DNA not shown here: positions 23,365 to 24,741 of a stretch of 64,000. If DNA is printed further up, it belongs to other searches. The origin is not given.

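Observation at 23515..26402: Four-gene cell-surface operon: secreted CBM-like protein + C-terminally anchored partner + CAP-domain protein + small membrane protein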

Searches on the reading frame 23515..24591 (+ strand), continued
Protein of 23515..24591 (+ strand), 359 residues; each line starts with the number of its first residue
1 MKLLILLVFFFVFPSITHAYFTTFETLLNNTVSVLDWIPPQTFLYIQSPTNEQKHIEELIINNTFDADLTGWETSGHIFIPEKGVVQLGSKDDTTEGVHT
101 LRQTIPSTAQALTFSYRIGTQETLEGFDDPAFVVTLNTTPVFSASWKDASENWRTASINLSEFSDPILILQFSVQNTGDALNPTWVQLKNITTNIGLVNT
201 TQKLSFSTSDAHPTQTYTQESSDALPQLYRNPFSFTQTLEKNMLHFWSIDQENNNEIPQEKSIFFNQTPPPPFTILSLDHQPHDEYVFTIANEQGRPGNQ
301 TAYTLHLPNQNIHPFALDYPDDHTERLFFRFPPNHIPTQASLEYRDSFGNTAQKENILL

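Call 67: search_protein_families(library=pfam, proteins=[P0087, P0147, P0029, P0030, P0036, P0037, P0023, P0048, P0104, P0149], max_evalue=0.01)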
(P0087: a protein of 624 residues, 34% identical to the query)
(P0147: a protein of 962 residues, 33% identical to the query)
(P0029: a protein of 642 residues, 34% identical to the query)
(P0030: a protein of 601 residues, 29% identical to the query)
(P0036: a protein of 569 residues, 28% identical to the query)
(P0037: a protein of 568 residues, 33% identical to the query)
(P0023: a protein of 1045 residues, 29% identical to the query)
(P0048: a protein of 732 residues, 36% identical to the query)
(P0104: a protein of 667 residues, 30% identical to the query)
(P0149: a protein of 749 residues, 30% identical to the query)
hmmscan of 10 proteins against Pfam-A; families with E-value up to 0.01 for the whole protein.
P0087 (624 aa): 3 families
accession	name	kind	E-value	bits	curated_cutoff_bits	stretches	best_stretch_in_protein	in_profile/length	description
PF10502.14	Peptidase_S26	-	7.6e-08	32.9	22.9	1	3-69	8-77/168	Signal peptidase, peptidase S26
PF00932.25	LTD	-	0.00096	19.9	34.3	1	423-497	4-103/109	Lamin Tail Domain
PF00717.28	Peptidase_S24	-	0.0052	16.9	23.3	0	25-65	42-79/116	Peptidase S24-like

P0147 (962 aa): 4 families
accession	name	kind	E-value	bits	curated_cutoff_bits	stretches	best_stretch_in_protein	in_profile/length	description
PF00932.25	LTD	-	1.4e-16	61.3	34.3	1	644-762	3-104/109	Lamin Tail Domain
PF00041.27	fn3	-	2.9e-06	27.8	25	1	536-624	4-72/84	Fibronectin type III domain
PF16656.11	Pur_ac_phosph_N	-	9.2e-05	23.4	30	1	546-630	14-88/93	Purple acid Phosphatase, N-terminal domain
PF25788.1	Ig_Rha78A_N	-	0.0036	18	27.4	0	182-254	13-89/105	Rha78A-like, N-terminal immunoglobulin domain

P0029 (642 aa): 2 families
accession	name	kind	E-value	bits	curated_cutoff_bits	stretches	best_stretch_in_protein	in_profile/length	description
PF12389.13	Peptidase_M73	-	0.00027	21.3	22.5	1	16-72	26-79/196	Camelysin metallo-endopeptidase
PF10989.13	DUF2808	-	0.0043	17.5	25.3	0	197-262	65-133/146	Protein of unknown function (DUF2808)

P0030 (601 aa): 4 families
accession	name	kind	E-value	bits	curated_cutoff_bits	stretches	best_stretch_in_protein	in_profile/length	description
PF16656.11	Pur_ac_phosph_N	-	1e-07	32.8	30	1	291-375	13-93/93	Purple acid Phosphatase, N-terminal domain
PF00932.25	LTD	-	4.1e-05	24.3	34.3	1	382-444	4-70/109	Lamin Tail Domain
PF00041.27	fn3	-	0.0002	22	25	1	291-358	14-69/84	Fibronectin type III domain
PF02494.22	HYR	-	0.0071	17.1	21.7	0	244-262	53-71/81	HYR domain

P0036 (569 aa): 2 families
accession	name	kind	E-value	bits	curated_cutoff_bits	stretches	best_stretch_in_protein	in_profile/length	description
PF00932.25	LTD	-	1.6e-16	61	34.3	1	421-534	3-108/109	Lamin Tail Domain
PF03799.20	FtsQ_DivIB_C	-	0.0031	18.8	21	0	204-272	45-104/114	Cell division protein FtsQ/DivIB, C-terminal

P0037 (568 aa): 3 families
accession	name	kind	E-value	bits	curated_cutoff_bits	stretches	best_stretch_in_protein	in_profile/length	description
PF00932.25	LTD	-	3.9e-08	34.1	34.3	1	394-506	4-106/109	Lamin Tail Domain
PF16656.11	Pur_ac_phosph_N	-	2.5e-05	25.2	30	1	298-385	15-92/93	Purple acid Phosphatase, N-terminal domain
PF09294.16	Interfer-bind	-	0.0052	17.5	21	0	351-380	67-97/104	Interferon-alpha/beta receptor, fibronectin type III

P0023 (1045 aa): 4 families
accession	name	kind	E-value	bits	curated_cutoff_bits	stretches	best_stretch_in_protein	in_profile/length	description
PF00932.25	LTD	-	6.4e-18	65.6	34.3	1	794-904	5-107/109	Lamin Tail Domain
PF00041.27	fn3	-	0.00037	21.1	25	1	682-777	3-72/84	Fibronectin type III domain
PF10502.14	Peptidase_S26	-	0.00091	19.7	22.9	1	14-89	3-77/168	Signal peptidase, peptidase S26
PF19077.6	Big_13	-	0.0036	18.2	27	0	403-439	67-102/102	Bacterial Ig-like domain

P0048 (732 aa): 3 families
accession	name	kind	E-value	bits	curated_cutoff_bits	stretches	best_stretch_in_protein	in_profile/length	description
PF00932.25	LTD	-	9.7e-08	32.8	34.3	1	486-577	4-106/109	Lamin Tail Domain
PF19077.6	Big_13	-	0.00027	21.8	27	1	56-140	20-101/102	Bacterial Ig-like domain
PF25788.1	Ig_Rha78A_N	-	0.0068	17.1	27.4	0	59-131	14-92/105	Rha78A-like, N-terminal immunoglobulin domain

P0104 (667 aa): 3 families
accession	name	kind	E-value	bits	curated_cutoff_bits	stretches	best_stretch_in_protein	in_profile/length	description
PF00932.25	LTD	-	1.4e-12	48.4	34.3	1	511-624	6-108/109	Lamin Tail Domain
PF19077.6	Big_13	-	0.0054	17.6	27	0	459-506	55-100/102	Bacterial Ig-like domain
PF00041.27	fn3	-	0.0064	17.1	25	0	402-504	5-83/84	Fibronectin type III domain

P0149 (749 aa): 2 families
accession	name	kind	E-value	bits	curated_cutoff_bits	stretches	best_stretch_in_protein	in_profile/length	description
PF20773.4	InhA-like_MAM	-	3.6e-16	59.7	26.9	2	332-376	120-164/191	Immune inhibitor A-like, MAM domain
PF02018.23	CBM_4_9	-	5.3e-10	40.2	25.9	1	36-130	2-91/136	Carbohydrate binding domain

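Call 69: find_encoding_contigs(protein=P0014, flank=5000, max_places=2)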
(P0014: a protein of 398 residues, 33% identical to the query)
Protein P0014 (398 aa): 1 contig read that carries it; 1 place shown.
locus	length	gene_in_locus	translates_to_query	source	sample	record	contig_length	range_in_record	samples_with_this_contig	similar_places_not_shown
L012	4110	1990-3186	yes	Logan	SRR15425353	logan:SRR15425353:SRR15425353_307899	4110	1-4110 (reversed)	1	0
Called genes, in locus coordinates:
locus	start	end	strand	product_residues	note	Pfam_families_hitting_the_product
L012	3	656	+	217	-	?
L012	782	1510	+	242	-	-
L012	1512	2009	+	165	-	PF00717:Peptidase_S24 (weak)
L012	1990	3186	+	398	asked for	-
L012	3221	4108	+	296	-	?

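Call 70: find_encoding_contigs(protein=P0043, flank=5000, max_places=2)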
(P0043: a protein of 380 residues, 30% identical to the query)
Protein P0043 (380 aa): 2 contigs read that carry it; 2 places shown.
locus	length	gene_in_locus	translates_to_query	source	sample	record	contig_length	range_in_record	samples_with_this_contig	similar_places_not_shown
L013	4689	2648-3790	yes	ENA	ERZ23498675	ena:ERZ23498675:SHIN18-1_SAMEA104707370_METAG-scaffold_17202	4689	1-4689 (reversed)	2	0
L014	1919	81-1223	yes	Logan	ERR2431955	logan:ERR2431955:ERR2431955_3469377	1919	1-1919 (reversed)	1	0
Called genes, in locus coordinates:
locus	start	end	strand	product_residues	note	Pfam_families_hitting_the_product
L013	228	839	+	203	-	-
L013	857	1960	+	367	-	PF25145:NfeD1b_N, PF01343:Peptidase_S49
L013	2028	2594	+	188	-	-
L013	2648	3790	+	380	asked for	-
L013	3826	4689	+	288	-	?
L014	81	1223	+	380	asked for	-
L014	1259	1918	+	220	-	?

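Call 71: search_protein_families(library=pfam, proteins=[L012:782-1507:+, L012:1512-2006:+, L012:3221-4108:+, L012:3-653:+, L013:228-836:+, L013:2028-2591:+, L013:3826-4689:+, L011:786-1505:+], max_evalue=0.1)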
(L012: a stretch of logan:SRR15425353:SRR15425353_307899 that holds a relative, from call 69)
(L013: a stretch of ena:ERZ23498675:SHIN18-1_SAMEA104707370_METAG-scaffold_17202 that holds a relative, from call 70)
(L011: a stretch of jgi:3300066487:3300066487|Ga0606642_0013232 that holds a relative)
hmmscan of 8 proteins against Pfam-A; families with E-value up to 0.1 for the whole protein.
L012:782-1507:+ (242 aa): 2 families
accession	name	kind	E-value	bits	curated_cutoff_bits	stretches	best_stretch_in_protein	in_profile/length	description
PF12389.13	Peptidase_M73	-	0.0011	19.3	22.5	1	12-81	14-76/196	Camelysin metallo-endopeptidase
PF07705.17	CARDB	-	0.072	13.8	22.7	0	123-165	46-85/101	CARDB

L012:1512-2006:+ (165 aa): 2 families
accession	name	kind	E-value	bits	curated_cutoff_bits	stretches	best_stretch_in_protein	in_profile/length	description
PF00717.28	Peptidase_S24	-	7.5e-06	26.1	23.3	1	31-113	39-115/116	Peptidase S24-like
PF10502.14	Peptidase_S26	-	3.5e-05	24.3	22.9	1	5-73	5-74/168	Signal peptidase, peptidase S26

L012:3221-4108:+ (296 aa): 1 family
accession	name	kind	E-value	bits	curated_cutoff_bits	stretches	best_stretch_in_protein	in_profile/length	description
PF00188.32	CAP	-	1.2e-18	68.4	21.1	1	65-180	2-114/117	Cysteine-rich secretory protein family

L012:3-653:+ (217 aa): 7 families
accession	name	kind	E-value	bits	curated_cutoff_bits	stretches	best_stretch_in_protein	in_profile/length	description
PF00041.27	fn3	-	4.2e-10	40.1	25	1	2-82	5-83/84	Fibronectin type III domain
PF16656.11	Pur_ac_phosph_N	-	0.00014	22.8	30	1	5-84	8-93/93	Purple acid Phosphatase, N-terminal domain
PF10179.15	NDNF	-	0.00015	22.2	27.3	1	44-70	85-111/127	Neuron-derived neurotrophic factor, first Fn(III) domain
PF25059.1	FN3_DSCAM-DSCAML_C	-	0.018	15.8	39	1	44-81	41-78/89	DSCAM/DSCAML C-terminal Fn3-like domain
PF15013.11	CCSMST1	-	0.065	13.8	26.1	0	132-169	23-58/74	CCSMST1 family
PF25300.1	Fn3_Dep-1_3rd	-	0.076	13.3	26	0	3-66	3-70/85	Dep-1 third Fn3-like domain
PF19081.6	Ig_7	-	0.082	13.6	27.3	0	40-74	39-73/84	Ig-like domain CHU_C associated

L013:228-836:+ (203 aa): 0 families

L013:2028-2591:+ (188 aa): 1 family
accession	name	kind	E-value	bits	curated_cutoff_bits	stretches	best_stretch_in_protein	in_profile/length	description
PF12389.13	Peptidase_M73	-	0.017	15.4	22.5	1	10-76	12-76/196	Camelysin metallo-endopeptidase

L013:3826-4689:+ (288 aa): 1 family
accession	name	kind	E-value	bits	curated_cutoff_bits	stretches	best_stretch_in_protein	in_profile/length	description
PF00188.32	CAP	-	3e-21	76.9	21.1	1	74-191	2-116/117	Cysteine-rich secretory protein family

L011:786-1505:+ (240 aa): 1 family
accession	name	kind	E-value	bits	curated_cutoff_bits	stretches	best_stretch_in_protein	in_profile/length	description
PF07495.19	Y_Y_Y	-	0.095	13.1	26.6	0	92-120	36-63/65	Y_Y_Y domain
